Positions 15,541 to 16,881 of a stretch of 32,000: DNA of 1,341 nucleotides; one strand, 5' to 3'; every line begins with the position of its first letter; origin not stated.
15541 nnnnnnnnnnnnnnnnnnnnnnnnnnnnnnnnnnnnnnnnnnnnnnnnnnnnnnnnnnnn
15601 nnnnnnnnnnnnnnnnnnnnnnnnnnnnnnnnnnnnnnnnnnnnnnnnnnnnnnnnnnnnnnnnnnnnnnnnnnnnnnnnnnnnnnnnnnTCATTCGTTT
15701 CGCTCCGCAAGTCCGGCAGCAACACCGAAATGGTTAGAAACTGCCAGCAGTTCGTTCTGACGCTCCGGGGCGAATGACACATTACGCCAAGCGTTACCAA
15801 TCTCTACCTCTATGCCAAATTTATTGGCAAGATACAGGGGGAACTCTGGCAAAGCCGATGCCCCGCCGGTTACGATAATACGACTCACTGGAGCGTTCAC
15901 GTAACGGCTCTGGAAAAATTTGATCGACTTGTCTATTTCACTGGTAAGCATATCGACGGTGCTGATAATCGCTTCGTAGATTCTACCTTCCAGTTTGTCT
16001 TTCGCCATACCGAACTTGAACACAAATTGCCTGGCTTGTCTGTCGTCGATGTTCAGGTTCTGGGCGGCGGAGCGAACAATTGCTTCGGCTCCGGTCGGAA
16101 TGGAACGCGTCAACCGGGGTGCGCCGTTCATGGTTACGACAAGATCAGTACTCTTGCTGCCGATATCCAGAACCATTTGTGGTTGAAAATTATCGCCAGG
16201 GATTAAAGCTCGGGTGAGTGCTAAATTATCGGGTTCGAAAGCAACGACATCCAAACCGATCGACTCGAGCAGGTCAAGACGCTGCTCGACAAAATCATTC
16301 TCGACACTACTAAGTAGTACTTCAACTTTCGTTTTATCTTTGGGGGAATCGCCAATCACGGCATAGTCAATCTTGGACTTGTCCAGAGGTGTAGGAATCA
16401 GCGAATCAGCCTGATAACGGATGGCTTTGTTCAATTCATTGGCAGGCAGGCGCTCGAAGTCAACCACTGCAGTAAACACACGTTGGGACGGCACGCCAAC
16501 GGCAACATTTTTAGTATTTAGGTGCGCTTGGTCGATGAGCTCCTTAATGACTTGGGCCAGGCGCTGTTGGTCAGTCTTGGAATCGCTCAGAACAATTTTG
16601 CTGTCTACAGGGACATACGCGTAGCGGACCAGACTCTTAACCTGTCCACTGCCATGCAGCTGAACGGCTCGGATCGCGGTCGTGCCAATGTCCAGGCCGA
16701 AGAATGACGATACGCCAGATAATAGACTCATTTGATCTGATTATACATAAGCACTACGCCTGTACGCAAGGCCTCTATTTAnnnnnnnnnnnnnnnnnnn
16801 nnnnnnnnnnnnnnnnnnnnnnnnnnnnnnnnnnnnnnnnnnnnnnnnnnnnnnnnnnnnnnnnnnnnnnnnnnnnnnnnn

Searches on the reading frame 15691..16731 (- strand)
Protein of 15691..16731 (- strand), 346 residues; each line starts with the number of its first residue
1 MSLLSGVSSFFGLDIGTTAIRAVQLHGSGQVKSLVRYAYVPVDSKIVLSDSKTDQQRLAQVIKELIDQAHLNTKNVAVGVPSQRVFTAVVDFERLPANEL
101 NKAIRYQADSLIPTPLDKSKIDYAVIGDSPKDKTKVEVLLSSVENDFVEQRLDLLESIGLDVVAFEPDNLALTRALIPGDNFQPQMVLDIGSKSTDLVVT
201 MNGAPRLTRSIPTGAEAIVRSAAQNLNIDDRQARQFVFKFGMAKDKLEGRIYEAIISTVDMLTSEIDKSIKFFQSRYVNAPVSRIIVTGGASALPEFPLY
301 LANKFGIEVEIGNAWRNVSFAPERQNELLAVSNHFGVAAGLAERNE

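Call 63: search_protein_families(library=pfam, proteins=[window:15691-16731:-], max_evalue=0.001)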
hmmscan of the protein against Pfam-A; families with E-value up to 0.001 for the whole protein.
window:15691-16731:- (346 aa): 6 families
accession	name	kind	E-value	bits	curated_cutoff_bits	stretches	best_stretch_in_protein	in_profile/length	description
PF11104.14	PilM_2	-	3.6e-43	148.2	27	1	12-344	1-338/340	Type IV pilus assembly protein PilM;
PF14450.12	FtsA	-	2.8e-14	54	31.8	1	186-321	1-123/127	Cell division protein FtsA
PF25216.1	Volactin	-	1.5e-11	44.8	35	1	189-305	172-291/321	Volactin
PF06723.19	MreB_Mbl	-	1.1e-05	24.8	27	0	251-313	242-305/327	MreB/Mbl protein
PF00370.27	FGGY_N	-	4.4e-05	23.6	28.8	1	11-104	3-96/245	FGGY family of carbohydrate kinases, N-terminal domain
PF05134.19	T2SSL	-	0.00013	21.9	25.5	1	57-172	32-138/231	Type II secretion system (T2SS), protein L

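Call 80: find_related_loci(query=A7, collection=metagenome_contigs, flank=5000)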
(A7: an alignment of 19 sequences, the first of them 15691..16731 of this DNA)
Query A7 (346 aa) in metagenome_contigs; peptide patterns used: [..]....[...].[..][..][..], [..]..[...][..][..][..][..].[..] (x = any residue, [..] = any of these).
599 stretches matched a pattern (row limit reached: there are more); 341 encode a relative of the query (tblastn E <= 1e-3); the best 80 are kept; 80 distinct loci.
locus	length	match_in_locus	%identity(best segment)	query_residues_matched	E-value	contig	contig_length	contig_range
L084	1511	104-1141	93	1-346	0e+0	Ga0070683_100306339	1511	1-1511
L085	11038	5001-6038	92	1-346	0e+0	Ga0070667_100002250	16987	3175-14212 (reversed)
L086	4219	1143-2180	90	1-346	0e+0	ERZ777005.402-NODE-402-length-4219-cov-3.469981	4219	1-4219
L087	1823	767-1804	89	1-346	0e+0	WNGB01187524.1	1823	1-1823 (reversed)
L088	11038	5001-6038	88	1-346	0e+0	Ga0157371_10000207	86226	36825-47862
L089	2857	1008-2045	86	1-346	0e+0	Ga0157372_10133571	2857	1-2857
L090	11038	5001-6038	86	1-346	0e+0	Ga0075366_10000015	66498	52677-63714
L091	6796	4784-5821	86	1-346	0e+0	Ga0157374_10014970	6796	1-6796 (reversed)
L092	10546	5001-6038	85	1-346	0e+0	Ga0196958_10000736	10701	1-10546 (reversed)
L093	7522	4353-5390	86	1-346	0e+0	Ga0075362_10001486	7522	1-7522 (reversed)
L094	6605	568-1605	84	1-346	0e+0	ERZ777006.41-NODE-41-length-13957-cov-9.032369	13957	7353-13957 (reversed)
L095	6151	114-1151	84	1-346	0e+0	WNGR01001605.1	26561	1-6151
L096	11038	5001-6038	83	1-346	0e+0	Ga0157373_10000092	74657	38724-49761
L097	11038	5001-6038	82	1-346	0e+0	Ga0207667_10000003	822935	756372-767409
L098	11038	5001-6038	82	1-346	0e+0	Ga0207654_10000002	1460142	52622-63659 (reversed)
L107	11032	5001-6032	77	1-344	0e+0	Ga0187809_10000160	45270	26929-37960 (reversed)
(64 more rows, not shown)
